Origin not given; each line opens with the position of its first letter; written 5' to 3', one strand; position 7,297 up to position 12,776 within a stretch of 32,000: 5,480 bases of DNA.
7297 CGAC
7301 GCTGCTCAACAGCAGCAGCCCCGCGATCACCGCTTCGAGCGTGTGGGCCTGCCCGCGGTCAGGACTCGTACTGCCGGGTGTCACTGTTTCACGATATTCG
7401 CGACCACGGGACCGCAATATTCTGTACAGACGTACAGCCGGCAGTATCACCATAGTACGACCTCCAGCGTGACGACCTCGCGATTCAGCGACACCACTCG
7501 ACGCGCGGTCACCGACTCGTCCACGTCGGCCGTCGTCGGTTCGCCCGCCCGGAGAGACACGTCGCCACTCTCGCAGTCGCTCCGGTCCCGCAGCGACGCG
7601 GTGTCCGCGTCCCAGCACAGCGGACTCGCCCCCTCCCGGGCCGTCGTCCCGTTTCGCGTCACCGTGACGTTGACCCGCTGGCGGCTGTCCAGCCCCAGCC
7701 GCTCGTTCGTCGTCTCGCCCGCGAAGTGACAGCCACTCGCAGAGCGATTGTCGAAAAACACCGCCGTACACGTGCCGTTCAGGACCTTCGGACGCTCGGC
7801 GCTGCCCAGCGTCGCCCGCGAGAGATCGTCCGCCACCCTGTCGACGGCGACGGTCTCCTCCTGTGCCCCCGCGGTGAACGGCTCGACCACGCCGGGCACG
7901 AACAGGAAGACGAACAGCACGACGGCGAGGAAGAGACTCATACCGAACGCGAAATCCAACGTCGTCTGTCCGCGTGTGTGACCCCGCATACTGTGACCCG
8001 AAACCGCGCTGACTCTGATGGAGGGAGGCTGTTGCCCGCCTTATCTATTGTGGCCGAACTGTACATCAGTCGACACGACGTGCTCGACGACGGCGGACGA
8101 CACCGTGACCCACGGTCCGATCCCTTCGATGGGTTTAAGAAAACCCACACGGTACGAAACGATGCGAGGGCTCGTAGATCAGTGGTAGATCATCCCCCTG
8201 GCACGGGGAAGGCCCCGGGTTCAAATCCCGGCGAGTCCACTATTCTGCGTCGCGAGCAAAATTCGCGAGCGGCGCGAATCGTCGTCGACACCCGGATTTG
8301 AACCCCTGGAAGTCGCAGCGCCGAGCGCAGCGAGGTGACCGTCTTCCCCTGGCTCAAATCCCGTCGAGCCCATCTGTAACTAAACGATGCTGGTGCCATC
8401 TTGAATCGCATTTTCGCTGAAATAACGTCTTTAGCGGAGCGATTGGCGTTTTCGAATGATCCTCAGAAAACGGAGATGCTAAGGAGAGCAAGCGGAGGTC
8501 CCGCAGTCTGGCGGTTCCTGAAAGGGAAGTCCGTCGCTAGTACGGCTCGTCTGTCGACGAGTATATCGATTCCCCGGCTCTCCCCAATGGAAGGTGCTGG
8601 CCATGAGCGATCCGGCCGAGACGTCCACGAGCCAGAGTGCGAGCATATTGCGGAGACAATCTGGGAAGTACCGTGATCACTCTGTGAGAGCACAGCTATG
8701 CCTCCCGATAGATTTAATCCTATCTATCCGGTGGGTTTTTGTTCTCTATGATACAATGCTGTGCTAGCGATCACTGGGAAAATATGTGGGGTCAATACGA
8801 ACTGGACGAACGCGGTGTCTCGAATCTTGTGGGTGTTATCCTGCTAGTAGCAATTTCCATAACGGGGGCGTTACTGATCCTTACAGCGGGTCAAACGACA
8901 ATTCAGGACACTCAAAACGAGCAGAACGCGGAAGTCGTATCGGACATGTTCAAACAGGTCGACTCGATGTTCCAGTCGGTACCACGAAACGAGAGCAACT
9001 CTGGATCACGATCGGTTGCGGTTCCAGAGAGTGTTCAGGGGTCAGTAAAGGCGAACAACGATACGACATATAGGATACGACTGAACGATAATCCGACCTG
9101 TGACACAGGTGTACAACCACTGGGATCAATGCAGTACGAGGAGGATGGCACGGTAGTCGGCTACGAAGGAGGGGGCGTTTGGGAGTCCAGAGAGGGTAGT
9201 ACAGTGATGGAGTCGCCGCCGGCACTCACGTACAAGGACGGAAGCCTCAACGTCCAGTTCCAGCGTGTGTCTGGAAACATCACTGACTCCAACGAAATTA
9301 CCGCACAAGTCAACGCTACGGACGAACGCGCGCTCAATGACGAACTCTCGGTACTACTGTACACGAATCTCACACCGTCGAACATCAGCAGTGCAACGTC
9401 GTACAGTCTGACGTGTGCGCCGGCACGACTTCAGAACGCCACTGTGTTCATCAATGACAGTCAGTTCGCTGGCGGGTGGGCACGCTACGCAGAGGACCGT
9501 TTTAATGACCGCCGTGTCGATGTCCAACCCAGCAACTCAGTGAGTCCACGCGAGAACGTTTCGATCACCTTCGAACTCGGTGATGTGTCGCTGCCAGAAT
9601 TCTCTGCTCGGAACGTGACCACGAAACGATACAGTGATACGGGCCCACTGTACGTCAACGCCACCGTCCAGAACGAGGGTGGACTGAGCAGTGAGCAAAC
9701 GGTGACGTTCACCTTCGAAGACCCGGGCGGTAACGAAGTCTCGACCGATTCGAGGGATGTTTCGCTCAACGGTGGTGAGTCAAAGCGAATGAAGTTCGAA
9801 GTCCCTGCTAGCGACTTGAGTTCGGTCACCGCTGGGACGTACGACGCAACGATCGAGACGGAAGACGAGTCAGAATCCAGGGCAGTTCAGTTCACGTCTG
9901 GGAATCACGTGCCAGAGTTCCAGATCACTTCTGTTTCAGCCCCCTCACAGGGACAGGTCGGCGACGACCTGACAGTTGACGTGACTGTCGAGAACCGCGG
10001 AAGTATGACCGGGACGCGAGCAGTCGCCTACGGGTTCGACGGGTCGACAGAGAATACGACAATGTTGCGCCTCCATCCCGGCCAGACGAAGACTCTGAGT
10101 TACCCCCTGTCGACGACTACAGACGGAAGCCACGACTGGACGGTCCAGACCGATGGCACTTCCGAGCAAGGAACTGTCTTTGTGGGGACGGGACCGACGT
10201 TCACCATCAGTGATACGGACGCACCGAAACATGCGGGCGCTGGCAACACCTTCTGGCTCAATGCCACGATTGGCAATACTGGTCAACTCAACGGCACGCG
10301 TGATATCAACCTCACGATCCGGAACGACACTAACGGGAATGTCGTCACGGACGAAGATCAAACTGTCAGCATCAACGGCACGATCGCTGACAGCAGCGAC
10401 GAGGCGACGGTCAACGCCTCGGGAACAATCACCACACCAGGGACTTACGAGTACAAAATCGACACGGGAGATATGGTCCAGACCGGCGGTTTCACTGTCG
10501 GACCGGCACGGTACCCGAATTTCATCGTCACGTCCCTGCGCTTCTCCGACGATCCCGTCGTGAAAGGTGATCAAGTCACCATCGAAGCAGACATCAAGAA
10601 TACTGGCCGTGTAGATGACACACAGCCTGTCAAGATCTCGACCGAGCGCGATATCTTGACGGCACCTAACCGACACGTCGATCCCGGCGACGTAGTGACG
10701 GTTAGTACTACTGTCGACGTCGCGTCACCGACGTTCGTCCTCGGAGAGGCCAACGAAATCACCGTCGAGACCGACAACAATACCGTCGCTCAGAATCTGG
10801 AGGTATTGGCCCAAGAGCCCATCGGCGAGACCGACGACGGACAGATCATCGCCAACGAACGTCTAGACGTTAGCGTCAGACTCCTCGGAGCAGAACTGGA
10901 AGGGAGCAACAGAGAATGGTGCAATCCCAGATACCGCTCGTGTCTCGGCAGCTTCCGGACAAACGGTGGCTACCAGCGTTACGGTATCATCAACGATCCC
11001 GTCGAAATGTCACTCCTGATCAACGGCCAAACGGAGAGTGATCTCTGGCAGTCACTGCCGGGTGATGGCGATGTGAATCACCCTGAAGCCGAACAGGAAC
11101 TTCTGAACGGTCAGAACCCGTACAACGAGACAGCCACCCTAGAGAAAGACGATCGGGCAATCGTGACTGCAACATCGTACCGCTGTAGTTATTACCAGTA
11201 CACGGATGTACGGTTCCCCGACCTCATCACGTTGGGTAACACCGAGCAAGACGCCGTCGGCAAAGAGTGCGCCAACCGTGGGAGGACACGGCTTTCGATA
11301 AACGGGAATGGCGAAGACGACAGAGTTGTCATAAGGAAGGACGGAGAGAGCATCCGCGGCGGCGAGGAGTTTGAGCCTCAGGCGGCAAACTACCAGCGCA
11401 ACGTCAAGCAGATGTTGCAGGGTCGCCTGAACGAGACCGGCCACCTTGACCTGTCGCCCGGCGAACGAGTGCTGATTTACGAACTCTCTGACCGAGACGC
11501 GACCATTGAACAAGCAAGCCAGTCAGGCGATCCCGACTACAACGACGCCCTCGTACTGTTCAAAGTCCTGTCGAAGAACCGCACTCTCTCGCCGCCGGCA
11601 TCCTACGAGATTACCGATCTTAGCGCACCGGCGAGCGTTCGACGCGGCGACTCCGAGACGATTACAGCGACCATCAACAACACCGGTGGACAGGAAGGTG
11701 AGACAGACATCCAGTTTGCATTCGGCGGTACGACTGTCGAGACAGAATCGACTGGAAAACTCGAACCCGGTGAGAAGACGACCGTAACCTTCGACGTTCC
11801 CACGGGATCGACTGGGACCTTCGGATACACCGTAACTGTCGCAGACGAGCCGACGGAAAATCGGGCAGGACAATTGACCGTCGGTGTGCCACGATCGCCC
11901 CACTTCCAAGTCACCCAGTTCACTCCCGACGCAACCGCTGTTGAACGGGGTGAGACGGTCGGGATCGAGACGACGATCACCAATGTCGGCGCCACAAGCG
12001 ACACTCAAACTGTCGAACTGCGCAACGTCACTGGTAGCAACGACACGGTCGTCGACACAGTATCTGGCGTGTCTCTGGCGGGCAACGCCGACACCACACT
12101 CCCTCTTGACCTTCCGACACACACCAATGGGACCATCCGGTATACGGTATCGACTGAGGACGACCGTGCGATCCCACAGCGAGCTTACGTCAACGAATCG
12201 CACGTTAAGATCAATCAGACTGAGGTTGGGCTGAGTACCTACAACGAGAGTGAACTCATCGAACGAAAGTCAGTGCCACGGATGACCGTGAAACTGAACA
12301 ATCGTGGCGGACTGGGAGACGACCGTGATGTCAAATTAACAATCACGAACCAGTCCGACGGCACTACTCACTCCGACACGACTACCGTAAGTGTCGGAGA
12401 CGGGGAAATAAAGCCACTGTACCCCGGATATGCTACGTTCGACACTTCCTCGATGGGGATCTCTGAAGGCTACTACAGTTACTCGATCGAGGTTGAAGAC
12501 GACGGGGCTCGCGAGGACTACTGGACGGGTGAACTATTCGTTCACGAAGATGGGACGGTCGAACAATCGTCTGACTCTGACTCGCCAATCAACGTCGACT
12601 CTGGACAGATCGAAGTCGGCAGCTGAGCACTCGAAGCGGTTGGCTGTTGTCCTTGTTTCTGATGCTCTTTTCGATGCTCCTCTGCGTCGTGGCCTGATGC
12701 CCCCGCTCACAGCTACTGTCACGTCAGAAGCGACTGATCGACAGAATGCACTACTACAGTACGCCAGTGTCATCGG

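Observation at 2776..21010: Two divergent, collinear six-gene prepilin-like cassettes served by a single PilB/PilC motor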

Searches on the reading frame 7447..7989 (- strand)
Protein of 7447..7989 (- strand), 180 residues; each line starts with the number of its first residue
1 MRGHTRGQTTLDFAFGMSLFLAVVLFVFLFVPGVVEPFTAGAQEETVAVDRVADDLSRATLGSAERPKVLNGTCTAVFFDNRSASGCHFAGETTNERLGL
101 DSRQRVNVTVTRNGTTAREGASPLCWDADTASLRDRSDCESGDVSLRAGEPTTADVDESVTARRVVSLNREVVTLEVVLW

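Call 5: search_protein_families(library=pfam, proteins=[window:7447-7989:-], max_evalue=0.1)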
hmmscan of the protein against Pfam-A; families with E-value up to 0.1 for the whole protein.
window:7447-7989:- (180 aa): 1 family
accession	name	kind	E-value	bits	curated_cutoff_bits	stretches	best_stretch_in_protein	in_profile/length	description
PF23958.1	DUF7287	-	1.9e-42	145.9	27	1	5-180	2-157/157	Family of unknown function (DUF7287)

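Call 8: search_protein_families(library=ncbifam, proteins=[window:7447-7989:-], max_evalue=0.01)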
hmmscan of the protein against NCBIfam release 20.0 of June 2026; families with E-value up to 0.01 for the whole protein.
window:7447-7989:- (180 aa): 0 families

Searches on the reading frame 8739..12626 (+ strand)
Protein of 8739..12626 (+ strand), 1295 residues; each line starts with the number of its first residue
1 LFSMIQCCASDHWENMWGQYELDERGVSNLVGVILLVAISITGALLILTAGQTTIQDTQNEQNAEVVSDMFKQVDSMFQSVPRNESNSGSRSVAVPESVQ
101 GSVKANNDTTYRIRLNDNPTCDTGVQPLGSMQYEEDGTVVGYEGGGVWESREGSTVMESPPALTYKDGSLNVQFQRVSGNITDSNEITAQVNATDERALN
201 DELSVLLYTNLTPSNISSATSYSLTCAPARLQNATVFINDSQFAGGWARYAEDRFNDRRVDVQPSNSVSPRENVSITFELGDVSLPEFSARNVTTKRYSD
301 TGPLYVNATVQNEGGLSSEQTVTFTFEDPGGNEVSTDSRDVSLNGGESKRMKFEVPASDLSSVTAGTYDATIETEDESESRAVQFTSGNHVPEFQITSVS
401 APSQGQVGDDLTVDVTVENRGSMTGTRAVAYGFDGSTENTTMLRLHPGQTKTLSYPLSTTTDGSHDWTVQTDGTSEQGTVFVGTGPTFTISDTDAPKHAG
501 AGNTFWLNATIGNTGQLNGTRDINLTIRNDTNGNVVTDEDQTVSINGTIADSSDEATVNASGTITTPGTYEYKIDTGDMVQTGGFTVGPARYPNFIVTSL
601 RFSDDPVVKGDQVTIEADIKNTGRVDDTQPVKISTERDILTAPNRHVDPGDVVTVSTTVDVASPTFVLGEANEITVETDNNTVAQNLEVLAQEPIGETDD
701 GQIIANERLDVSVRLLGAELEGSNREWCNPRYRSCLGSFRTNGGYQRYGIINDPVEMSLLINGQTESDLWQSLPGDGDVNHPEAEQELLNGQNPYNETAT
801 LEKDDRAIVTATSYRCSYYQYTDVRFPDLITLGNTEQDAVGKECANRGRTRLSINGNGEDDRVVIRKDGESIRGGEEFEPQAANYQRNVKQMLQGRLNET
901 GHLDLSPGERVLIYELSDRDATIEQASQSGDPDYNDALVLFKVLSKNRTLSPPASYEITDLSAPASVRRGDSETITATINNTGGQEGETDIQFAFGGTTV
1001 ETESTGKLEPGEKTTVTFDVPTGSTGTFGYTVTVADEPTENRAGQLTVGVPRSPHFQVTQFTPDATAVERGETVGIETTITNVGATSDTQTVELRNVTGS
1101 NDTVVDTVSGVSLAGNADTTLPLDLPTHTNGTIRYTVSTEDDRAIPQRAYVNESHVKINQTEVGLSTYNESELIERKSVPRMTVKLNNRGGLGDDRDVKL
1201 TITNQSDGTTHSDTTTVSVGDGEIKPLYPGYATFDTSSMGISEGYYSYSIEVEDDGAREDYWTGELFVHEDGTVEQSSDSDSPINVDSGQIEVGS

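Call 6: search_protein_families(library=pfam, proteins=[window:8739-12626:+], max_evalue=0.1)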
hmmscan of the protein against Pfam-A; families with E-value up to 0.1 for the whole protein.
window:8739-12626:+ (1295 aa): 11 families
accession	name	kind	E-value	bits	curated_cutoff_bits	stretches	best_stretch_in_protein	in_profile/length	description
PF07705.17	CARDB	-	6e-22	78.2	22.7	2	959-1034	7-83/101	CARDB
PF23960.2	DUF7289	-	9.2e-16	58.5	27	1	25-191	1-163/238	Family of unknown function (DUF7289)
PF14310.12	Fn3-like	-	3.5e-06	27.5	25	0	340-373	26-59/71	Fibronectin type III-like domain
PF00207.28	A2M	-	1.1e-05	25.6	21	0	960-990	59-89/92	Alpha-2-macroglobulin family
PF23673.1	DUF7154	-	2.2e-05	25.2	27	2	281-373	9-90/108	Domain of unknown function (DUF7154)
PF19271.4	Nis1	-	0.00018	22.5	27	0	957-1051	4-95/114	Nis1 family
PF16116.10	DUF4832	-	0.00081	19.6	29.2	0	488-549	107-173/216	Domain of unknown function (DUF4832)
PF22544.2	HYDIN_VesB_CFA65-like_Ig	-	0.0031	18.1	25.5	1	967-1035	15-85/100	HYDIN/CFA65/VesB-like, Ig-like domain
PF00927.28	Transglut_C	-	0.014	16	26.6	0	1180-1211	1-32/106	Transglutaminase family, C-terminal ig like domain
PF00801.26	PKD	-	0.016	15.6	23.5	1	269-322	24-77/80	PKD domain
PF22692.1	LlgE_F_G_D1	-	0.099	13.2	27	0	515-565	15-63/64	Flagellar hook protein FlgE/F/G D1 domain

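Call 51: search_solved_structures(query=window:8784-12626:+, max_evalue=0.1)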
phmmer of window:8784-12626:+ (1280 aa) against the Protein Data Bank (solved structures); distinct sequences matched with E-value up to 0.1: 0.

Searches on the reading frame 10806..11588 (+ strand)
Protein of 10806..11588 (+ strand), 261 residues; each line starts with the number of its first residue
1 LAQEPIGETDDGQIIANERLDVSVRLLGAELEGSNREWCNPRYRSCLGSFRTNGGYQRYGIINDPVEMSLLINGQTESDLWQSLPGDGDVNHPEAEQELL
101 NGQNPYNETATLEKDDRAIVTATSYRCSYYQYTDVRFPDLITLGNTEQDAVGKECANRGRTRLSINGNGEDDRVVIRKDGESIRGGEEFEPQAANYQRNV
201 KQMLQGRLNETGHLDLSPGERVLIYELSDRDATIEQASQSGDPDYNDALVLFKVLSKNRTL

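Call 74: search_protein_families(library=pfam, proteins=[window:10806-11588:+], max_evalue=0.01)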
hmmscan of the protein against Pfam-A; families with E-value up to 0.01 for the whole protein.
window:10806-11588:+ (261 aa): 0 families
